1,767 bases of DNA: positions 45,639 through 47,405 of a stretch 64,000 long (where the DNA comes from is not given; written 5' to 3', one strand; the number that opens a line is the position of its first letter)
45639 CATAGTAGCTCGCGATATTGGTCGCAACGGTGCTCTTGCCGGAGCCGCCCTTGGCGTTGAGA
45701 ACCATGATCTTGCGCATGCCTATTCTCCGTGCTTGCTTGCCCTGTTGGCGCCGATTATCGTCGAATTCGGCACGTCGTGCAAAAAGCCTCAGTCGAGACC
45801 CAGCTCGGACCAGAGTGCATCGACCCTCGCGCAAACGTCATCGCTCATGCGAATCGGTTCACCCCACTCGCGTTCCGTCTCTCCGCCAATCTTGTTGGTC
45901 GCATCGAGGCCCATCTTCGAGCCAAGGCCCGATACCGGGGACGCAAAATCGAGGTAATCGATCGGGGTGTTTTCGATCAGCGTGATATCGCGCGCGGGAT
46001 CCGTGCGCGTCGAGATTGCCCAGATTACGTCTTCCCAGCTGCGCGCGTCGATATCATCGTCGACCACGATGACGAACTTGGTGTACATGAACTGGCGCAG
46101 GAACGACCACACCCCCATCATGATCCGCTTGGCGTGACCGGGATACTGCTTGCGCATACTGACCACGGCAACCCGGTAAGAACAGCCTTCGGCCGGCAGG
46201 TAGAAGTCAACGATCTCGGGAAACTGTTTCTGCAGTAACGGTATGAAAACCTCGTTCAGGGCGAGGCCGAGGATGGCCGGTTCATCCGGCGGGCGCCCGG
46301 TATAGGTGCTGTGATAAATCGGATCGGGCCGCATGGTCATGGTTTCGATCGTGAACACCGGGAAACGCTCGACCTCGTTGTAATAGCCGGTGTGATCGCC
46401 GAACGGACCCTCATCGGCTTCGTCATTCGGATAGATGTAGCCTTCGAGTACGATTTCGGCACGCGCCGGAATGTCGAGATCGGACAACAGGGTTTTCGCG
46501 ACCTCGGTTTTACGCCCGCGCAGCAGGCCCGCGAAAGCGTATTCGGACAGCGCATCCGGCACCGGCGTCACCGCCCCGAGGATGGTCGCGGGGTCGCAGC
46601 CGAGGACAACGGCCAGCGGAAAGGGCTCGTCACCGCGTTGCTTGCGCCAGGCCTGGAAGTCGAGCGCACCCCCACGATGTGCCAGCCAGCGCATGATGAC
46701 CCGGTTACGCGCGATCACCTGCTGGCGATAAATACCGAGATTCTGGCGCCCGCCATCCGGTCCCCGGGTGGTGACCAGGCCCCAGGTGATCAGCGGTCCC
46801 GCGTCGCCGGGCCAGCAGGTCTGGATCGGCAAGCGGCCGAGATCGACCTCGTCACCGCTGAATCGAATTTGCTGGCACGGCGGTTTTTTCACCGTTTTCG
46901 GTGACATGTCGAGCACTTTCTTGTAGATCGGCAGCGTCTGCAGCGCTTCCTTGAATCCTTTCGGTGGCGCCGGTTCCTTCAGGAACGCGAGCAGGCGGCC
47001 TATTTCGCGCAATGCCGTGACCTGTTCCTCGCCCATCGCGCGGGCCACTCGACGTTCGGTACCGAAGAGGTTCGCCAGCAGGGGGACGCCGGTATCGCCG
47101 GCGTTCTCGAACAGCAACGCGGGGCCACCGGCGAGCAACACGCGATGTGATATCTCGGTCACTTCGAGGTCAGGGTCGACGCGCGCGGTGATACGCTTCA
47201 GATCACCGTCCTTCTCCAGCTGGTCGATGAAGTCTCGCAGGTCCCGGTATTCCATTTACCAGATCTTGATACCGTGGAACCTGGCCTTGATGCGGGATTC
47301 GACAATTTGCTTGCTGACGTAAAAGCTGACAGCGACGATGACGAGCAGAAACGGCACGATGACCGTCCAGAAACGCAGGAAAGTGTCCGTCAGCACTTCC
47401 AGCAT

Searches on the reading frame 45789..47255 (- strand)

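Call 43: search_protein_families(library=pfam, proteins=[window:45789-47255:-], max_evalue=0.00001)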
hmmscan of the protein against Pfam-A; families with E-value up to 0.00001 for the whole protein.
window:45789-47255:- (488 aa): 3 families
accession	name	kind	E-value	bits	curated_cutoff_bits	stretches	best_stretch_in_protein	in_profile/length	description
PF01977.22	UbiD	-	3.8e-82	274.9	23.3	1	121-322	2-206/206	3-octaprenyl-4-hydroxybenzoate carboxy-lyase Rift-related domain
PF20696.2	UbiD_C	-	7.5e-48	162.2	24.2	1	328-452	2-127/127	3-octaprenyl-4-hydroxybenzoate carboxy-lyase C-terminal domain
PF20695.2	UbiD_N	-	2.6e-26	91.9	24.3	1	10-89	1-78/78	3-octaprenyl-4-hydroxybenzoate carboxy-lyase N-terminal domain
